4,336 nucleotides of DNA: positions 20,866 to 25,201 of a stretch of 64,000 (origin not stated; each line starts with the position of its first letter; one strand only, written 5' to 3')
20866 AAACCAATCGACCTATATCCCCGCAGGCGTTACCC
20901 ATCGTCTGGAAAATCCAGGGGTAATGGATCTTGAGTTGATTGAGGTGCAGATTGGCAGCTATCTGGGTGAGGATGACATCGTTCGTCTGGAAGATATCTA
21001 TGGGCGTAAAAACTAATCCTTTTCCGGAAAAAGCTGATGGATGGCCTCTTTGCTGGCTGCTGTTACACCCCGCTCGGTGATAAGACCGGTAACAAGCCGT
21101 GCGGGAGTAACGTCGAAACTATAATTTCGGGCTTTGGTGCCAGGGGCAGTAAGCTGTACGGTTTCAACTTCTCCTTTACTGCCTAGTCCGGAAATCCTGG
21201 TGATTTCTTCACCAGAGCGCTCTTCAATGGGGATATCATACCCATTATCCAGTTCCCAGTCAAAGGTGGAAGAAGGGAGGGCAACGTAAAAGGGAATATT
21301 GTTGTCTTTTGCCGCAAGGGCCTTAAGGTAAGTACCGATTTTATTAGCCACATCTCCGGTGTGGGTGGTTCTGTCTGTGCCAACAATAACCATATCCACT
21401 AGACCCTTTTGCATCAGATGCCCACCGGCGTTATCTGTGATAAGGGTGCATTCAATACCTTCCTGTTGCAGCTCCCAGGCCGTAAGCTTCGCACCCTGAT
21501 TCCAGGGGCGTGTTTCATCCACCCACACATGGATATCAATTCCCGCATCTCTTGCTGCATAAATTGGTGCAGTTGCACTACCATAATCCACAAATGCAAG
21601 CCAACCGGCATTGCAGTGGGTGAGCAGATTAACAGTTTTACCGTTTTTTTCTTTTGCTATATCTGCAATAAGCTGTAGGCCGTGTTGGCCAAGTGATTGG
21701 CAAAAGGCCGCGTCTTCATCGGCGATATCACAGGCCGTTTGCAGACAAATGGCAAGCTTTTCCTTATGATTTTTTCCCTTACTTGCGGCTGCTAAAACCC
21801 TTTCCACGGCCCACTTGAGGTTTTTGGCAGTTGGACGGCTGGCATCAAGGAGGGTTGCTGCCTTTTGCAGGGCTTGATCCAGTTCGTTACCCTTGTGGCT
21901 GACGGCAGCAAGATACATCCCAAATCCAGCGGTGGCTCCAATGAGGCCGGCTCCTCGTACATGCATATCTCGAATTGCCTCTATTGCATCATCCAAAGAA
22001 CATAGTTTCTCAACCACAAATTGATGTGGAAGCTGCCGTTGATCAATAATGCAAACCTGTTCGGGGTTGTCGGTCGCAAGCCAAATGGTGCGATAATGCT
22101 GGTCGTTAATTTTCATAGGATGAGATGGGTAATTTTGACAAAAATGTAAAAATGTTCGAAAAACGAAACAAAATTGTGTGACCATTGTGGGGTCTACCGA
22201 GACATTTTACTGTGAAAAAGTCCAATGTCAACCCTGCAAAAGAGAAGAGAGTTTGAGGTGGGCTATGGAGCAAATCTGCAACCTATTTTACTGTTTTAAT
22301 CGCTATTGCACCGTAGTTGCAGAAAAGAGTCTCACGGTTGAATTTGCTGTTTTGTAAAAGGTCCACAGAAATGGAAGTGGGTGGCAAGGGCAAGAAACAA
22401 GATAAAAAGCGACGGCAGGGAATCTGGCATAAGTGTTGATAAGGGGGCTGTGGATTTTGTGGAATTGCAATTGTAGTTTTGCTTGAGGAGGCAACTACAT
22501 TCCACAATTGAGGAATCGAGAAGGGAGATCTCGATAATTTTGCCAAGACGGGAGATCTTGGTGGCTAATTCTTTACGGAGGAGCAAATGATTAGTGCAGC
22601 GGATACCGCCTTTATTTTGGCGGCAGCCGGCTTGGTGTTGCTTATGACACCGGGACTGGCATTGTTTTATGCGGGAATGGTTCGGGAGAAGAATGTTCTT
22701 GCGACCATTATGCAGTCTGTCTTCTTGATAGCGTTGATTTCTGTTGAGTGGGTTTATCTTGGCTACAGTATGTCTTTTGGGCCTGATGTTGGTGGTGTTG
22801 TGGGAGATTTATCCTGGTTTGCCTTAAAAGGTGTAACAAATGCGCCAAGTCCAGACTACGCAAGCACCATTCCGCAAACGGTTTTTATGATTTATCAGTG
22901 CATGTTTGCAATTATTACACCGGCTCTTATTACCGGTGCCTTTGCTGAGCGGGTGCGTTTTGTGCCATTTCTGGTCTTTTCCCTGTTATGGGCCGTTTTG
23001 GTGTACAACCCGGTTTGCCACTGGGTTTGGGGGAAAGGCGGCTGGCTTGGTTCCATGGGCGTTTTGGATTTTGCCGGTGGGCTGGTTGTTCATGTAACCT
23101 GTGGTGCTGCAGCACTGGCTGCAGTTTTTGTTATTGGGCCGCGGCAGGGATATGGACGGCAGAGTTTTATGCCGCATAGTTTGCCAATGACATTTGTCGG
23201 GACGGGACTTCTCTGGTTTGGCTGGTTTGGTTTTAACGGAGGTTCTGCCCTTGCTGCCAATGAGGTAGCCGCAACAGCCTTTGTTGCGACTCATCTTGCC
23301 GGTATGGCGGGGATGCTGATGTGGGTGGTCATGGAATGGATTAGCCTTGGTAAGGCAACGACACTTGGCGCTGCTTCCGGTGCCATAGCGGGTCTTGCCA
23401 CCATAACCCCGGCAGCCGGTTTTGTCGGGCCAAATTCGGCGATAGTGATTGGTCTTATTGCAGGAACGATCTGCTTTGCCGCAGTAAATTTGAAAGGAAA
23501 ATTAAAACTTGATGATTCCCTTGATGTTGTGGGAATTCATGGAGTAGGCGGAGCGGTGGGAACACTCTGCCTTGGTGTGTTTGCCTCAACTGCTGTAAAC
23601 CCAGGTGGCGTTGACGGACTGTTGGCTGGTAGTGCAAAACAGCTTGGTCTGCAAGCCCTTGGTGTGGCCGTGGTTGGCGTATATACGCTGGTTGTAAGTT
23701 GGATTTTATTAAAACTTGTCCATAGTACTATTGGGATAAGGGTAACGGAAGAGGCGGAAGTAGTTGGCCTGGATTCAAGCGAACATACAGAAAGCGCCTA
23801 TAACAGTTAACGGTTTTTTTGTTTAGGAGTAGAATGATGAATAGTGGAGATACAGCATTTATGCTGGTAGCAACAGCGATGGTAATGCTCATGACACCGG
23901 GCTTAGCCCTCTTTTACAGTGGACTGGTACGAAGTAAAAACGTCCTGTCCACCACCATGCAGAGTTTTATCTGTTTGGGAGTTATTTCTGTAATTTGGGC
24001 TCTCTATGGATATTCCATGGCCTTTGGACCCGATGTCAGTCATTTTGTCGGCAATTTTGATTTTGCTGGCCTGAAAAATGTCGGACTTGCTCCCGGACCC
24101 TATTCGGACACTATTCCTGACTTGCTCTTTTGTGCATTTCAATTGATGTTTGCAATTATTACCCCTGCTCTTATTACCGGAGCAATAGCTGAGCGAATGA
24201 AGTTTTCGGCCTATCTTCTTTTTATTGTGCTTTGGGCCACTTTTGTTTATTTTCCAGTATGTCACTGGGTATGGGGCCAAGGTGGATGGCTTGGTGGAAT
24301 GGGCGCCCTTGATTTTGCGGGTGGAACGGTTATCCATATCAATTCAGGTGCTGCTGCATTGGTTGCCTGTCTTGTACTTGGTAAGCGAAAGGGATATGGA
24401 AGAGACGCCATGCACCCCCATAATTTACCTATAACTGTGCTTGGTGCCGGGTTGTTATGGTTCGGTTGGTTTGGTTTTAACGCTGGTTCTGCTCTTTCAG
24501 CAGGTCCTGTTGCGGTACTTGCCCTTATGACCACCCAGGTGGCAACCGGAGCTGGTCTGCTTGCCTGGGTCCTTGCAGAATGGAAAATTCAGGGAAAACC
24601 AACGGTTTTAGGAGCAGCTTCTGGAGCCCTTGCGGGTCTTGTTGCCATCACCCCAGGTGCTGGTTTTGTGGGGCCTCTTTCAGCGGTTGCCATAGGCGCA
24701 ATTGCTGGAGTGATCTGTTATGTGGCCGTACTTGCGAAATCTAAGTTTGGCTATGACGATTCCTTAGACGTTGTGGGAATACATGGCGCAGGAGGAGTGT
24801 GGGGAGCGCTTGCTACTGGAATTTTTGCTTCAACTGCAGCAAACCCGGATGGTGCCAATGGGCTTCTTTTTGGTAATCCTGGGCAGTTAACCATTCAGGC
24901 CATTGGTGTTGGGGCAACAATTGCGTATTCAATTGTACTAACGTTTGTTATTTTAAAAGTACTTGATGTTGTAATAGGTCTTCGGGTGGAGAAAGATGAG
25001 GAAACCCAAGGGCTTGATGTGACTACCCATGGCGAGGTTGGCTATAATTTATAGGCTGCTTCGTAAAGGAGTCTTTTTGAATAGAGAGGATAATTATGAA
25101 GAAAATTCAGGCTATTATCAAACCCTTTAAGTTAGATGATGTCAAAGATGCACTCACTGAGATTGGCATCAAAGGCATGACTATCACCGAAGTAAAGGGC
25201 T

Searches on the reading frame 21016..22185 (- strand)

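Call 29: search_protein_families(library=pfam, proteins=[window:21016-22185:-], max_evalue=0.001)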
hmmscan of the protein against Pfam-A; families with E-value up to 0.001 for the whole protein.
window:21016-22185:- (390 aa): 1 family
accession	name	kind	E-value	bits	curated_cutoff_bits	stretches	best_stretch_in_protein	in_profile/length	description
PF01008.23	IF-2B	-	3.6e-72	243.4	22.4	1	76-375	2-278/280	Initiation factor 2 subunit family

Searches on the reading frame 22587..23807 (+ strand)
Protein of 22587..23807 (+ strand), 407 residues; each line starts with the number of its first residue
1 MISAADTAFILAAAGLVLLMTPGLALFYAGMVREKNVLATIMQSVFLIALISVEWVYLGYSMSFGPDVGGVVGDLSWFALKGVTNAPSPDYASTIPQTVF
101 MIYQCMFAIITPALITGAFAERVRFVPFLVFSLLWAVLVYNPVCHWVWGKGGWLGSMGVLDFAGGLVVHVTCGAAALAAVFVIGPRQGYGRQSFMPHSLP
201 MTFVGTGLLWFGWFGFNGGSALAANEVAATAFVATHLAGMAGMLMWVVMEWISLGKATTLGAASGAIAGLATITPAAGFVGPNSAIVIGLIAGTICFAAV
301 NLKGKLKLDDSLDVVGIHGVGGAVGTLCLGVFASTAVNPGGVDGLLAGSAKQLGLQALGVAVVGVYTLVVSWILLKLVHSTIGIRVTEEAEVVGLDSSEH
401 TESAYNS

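Call 29: search_protein_families(library=pfam, proteins=[window:22587-23807:+], max_evalue=0.001)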
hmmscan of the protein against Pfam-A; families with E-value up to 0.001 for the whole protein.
window:22587-23807:+ (407 aa): 1 family
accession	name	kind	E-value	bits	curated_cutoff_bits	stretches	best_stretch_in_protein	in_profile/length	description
PF00909.26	Ammonium_transp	-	2e-126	422.4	23.2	1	8-405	1-399/399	Ammonium Transporter Family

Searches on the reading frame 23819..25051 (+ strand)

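Call 29: search_protein_families(library=pfam, proteins=[window:23819-25051:+], max_evalue=0.001)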
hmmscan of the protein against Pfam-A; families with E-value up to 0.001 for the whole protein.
window:23819-25051:+ (411 aa): 1 family
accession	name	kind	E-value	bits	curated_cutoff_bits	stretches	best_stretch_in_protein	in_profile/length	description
PF00909.26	Ammonium_transp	-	3.3e-135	451.3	23.2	1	13-409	1-399/399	Ammonium Transporter Family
